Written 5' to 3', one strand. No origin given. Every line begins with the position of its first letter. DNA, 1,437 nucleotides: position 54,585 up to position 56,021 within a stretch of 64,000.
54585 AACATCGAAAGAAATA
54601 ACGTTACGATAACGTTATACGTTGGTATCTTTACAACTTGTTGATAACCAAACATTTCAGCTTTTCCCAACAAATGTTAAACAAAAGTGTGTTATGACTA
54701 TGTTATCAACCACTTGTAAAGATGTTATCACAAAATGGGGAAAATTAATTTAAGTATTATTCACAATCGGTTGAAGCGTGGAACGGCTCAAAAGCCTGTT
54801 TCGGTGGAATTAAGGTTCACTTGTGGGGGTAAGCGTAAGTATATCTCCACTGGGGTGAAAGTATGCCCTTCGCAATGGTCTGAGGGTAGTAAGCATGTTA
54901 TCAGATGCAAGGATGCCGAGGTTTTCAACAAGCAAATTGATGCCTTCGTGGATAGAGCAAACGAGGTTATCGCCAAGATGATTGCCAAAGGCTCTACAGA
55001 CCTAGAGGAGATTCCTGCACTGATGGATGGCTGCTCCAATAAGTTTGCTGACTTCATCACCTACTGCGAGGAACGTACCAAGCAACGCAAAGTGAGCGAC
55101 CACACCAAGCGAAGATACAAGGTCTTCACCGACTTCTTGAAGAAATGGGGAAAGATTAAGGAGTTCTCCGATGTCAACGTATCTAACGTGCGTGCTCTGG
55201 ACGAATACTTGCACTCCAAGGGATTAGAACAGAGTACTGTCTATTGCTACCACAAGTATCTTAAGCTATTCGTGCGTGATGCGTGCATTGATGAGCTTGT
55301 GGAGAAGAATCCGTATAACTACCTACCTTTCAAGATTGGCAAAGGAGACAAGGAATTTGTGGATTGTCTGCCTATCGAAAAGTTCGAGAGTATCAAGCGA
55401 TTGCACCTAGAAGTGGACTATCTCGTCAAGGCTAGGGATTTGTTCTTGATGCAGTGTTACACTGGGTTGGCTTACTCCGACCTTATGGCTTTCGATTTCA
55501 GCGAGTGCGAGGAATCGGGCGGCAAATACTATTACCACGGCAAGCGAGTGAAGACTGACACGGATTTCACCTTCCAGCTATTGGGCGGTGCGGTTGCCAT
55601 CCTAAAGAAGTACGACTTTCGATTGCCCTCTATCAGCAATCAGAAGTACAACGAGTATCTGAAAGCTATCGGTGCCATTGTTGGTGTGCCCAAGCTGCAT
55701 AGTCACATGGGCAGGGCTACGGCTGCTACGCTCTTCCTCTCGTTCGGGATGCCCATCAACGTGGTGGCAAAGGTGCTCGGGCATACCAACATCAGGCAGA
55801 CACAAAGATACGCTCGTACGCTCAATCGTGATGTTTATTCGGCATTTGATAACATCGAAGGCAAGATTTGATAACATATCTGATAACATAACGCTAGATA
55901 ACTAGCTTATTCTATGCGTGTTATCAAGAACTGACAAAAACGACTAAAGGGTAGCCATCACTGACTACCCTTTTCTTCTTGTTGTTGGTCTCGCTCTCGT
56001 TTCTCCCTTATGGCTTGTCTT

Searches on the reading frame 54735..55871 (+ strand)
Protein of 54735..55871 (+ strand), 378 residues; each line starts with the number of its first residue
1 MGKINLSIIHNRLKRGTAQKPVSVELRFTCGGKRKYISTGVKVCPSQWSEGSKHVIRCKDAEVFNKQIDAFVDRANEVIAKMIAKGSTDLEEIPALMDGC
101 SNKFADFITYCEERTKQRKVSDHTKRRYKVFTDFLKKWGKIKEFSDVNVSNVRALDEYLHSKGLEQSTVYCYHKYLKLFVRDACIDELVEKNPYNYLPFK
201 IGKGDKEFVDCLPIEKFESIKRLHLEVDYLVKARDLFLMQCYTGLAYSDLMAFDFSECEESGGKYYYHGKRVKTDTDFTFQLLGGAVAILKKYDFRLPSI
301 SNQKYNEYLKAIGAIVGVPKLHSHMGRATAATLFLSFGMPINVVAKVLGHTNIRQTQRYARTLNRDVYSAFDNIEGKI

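Call 62: search_protein_families(library=pfam, proteins=[window:54735-55871:+], max_evalue=0.001)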
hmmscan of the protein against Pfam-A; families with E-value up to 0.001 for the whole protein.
window:54735-55871:+ (378 aa): 3 families
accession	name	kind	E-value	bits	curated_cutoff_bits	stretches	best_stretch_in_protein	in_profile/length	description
PF13102.12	Phage_int_SAM_5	-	5.1e-12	46.4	22.3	1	106-195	1-94/98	Phage integrase SAM-like domain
PF00589.27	Phage_integrase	-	4.5e-11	43.3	27.1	1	300-362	105-168/172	Phage integrase family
PF17293.8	Arm-DNA-bind_5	-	3.1e-08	34.4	22.6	1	14-92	6-85/87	Arm DNA-binding domain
